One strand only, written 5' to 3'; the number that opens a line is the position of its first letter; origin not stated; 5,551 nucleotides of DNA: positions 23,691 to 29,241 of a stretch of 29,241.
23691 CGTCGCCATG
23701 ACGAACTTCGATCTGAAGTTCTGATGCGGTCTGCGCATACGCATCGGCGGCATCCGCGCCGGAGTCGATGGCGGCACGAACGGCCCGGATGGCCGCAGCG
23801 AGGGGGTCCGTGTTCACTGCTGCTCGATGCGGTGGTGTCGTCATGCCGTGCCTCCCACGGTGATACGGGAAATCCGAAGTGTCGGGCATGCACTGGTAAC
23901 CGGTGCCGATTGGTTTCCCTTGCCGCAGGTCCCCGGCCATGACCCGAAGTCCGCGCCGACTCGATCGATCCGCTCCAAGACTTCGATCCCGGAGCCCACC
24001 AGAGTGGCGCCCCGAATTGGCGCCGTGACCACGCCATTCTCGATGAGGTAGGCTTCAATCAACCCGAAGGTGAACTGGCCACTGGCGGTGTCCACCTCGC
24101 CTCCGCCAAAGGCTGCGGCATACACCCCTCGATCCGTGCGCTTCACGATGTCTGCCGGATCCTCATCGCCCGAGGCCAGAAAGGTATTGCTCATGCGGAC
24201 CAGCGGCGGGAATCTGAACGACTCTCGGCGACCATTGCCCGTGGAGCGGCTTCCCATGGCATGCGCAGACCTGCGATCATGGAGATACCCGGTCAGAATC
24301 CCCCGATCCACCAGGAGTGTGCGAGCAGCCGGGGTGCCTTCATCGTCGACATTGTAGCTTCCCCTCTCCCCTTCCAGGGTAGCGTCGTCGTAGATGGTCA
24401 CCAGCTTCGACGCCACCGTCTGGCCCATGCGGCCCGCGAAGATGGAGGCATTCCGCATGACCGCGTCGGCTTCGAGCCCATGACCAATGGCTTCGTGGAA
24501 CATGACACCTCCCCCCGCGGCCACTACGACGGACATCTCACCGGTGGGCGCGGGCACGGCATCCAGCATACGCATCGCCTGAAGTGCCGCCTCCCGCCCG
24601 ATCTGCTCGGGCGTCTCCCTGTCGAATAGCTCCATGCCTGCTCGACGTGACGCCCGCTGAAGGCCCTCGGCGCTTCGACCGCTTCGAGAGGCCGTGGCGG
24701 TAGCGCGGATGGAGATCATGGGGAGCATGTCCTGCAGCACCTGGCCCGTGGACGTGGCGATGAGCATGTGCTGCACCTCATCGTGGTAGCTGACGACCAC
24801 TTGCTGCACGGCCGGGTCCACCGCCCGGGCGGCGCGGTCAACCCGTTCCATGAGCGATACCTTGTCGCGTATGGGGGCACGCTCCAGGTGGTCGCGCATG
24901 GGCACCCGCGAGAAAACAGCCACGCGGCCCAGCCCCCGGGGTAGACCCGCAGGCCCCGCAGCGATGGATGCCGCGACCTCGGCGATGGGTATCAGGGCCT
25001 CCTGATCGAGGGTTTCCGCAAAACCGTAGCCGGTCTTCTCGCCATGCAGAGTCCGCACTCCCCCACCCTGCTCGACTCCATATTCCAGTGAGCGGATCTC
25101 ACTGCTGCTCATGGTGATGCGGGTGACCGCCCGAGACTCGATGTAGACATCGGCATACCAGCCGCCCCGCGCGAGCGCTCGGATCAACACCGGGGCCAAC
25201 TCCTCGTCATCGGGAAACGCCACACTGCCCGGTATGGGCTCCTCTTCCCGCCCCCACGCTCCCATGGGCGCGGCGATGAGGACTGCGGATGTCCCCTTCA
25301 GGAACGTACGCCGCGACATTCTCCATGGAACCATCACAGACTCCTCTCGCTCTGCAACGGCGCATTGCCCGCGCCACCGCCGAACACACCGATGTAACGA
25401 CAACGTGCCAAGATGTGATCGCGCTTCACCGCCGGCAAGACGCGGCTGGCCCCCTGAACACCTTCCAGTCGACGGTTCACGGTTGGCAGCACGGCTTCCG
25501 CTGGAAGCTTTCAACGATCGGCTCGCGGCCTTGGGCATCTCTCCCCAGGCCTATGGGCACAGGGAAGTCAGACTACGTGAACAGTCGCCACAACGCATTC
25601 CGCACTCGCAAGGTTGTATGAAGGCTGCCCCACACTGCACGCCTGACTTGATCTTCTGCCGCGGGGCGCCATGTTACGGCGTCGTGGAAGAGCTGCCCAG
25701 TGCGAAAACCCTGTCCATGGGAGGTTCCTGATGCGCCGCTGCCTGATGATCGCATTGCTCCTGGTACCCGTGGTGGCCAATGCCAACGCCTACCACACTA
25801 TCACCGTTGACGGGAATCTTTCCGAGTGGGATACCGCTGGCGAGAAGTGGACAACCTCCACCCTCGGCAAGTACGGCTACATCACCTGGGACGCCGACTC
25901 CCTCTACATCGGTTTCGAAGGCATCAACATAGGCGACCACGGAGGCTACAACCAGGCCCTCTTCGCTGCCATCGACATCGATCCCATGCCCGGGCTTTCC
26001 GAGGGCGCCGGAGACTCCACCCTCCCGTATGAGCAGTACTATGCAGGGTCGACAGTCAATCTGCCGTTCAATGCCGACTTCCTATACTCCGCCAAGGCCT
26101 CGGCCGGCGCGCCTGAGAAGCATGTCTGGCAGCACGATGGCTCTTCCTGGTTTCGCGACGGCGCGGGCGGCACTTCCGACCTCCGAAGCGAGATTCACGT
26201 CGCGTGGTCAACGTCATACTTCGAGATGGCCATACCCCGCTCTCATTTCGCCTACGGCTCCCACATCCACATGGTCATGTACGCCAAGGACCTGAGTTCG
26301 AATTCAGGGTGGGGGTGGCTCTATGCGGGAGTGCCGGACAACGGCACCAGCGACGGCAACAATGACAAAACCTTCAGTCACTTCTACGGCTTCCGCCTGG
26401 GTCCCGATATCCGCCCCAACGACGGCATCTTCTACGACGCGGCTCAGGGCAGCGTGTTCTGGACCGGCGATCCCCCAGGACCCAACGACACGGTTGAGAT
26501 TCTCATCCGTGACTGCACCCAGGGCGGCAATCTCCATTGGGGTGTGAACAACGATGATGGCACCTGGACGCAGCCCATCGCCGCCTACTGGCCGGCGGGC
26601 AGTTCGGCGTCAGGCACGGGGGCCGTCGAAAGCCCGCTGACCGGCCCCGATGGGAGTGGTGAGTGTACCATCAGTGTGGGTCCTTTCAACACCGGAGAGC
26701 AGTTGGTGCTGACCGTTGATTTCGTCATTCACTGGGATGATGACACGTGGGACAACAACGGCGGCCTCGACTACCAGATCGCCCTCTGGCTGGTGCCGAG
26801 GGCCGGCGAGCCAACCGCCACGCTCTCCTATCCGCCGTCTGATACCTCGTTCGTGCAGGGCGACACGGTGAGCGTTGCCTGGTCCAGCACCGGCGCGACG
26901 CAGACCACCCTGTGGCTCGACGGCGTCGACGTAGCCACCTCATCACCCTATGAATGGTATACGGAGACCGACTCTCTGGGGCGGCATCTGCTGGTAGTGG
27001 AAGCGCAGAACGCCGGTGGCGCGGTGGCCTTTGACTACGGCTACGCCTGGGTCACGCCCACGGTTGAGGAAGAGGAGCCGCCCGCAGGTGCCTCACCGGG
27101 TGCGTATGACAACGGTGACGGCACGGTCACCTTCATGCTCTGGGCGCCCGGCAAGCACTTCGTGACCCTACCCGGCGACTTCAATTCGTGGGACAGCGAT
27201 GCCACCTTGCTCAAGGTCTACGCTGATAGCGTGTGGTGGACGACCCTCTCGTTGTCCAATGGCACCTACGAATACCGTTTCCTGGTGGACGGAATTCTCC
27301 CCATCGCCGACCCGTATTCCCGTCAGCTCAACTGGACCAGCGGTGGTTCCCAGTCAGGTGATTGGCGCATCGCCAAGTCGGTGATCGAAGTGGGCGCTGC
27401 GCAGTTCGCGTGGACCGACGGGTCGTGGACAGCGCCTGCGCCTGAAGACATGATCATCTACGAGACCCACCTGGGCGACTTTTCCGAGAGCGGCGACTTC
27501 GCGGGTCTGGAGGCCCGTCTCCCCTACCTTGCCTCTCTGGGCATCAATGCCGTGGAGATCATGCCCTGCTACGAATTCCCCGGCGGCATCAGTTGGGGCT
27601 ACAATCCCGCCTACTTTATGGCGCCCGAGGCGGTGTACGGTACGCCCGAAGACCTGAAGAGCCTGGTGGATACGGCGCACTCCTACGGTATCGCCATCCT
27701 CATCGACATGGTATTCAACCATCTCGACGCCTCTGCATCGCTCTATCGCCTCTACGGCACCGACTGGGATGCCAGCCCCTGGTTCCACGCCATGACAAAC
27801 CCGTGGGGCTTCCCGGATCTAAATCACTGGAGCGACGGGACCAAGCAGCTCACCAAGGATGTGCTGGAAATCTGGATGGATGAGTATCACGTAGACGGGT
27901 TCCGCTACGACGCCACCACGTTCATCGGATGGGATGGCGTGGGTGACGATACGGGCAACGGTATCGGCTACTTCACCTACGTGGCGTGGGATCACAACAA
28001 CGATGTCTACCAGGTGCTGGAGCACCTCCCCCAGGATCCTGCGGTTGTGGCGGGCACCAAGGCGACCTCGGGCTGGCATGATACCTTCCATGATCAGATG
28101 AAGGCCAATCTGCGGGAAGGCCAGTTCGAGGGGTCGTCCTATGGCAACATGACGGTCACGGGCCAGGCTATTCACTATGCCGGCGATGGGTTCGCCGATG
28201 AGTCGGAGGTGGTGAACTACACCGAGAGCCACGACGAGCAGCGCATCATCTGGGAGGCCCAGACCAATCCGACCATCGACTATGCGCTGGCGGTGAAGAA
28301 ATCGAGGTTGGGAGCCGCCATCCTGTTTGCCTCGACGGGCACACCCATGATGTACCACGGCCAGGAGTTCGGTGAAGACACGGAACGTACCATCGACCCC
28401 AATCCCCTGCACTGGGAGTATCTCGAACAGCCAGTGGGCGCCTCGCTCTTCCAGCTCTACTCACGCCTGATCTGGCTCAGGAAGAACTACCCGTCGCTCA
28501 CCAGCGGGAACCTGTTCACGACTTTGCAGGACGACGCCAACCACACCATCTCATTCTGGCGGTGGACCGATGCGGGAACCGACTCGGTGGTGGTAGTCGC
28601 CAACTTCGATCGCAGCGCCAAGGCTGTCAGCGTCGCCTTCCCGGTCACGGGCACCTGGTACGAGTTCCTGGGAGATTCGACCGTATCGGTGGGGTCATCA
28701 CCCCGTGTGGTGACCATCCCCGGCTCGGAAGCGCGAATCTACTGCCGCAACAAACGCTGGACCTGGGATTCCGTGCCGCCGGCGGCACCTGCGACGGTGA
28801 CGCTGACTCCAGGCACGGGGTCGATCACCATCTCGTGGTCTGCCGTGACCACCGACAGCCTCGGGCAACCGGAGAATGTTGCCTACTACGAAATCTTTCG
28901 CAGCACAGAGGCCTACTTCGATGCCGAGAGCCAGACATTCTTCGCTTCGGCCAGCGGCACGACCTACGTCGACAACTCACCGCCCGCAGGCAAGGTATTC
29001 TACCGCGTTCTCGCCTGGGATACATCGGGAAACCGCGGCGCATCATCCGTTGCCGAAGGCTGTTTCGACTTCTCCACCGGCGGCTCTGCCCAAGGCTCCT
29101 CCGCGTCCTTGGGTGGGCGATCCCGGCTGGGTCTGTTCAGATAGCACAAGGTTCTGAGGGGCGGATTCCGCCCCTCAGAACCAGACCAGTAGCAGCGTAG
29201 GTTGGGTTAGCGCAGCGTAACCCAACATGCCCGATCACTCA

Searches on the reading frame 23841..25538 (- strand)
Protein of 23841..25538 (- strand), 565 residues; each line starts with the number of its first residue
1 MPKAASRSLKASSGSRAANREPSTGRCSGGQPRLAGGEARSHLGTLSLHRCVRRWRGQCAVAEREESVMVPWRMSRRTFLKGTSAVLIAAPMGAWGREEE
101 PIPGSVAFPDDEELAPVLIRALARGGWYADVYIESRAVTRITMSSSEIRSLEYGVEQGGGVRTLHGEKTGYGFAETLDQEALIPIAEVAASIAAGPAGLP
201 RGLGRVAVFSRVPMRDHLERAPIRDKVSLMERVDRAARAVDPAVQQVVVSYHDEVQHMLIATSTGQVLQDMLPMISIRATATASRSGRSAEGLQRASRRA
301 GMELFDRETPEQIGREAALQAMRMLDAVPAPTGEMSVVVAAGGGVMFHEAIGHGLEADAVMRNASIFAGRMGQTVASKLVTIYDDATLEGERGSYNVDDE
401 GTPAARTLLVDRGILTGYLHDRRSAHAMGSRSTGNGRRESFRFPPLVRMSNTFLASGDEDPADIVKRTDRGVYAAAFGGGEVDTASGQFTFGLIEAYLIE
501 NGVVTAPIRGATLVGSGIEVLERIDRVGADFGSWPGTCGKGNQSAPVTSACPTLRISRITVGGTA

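Call 15: search_protein_families(library=pfam, proteins=[window:23841-25538:-], max_evalue=0.001)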
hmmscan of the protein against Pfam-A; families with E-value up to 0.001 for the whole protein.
window:23841-25538:- (565 aa): 3 families
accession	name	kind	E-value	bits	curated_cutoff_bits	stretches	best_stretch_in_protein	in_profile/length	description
PF19289.4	PmbA_TldD_3rd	-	4.9e-65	219.2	22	1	333-563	2-220/220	PmbA/TldA metallopeptidase C-terminal domain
PF19290.4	PmbA_TldD_2nd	-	1.1e-17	64.9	20.9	1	217-325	2-109/109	PmbA/TldA metallopeptidase central domain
PF01523.21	PmbA_TldD_1st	-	3.5e-09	37.1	20.9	1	129-193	1-65/65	PmbA/TldA metallopeptidase domain 1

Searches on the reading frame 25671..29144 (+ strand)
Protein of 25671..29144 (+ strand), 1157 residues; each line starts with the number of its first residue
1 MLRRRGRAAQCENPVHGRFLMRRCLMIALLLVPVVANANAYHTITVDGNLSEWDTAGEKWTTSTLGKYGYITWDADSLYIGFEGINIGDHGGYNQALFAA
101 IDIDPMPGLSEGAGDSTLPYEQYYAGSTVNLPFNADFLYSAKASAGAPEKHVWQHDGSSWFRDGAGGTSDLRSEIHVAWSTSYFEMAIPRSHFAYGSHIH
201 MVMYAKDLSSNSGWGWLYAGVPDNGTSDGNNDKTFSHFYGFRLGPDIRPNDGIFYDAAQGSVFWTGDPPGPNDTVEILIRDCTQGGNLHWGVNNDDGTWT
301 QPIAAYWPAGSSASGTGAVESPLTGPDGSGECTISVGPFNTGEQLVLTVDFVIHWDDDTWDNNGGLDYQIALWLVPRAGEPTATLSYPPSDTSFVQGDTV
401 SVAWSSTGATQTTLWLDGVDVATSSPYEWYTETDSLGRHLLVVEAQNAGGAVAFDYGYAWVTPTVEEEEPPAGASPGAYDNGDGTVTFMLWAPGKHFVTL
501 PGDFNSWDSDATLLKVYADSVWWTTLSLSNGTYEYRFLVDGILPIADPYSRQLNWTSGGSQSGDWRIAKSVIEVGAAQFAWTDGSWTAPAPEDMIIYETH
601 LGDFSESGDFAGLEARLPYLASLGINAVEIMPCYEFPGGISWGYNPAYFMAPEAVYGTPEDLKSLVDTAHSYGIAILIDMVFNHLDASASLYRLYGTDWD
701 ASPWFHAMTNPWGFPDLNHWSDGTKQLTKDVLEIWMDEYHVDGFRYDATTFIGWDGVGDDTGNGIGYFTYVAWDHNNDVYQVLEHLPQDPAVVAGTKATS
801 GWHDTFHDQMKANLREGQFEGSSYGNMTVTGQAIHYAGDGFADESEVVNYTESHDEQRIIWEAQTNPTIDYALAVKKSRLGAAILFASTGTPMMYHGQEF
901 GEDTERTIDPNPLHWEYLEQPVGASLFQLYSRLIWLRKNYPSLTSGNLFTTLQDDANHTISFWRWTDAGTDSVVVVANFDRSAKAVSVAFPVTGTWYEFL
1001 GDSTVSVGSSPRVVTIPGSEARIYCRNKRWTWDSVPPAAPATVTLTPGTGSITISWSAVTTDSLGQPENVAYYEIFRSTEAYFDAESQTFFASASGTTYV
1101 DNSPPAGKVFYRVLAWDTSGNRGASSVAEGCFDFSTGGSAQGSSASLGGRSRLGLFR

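Call 15: search_protein_families(library=pfam, proteins=[window:25671-29144:+], max_evalue=0.001)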
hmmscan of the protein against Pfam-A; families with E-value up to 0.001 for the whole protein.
window:25671-29144:+ (1157 aa): 4 families
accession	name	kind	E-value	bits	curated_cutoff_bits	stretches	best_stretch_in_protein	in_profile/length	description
PF00128.31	Alpha-amylase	-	6e-29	102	22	2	603-690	11-97/446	Alpha amylase, catalytic domain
PF23166.1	Ig_N_CWD1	-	8.1e-11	42.6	27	1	270-372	23-121/121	Alpha-glucan water dikinase 1 Ig-like N-terminal domain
PF16561.11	AMPK1_CBM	-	1.1e-07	32.3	26.8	1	488-545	4-59/85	Glycogen recognition site of AMP-activated protein kinase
PF02922.24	CBM_48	-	1.2e-06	29.2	22.4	1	479-549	9-82/83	Carbohydrate-binding module 48 (Isoamylase N-terminal domain)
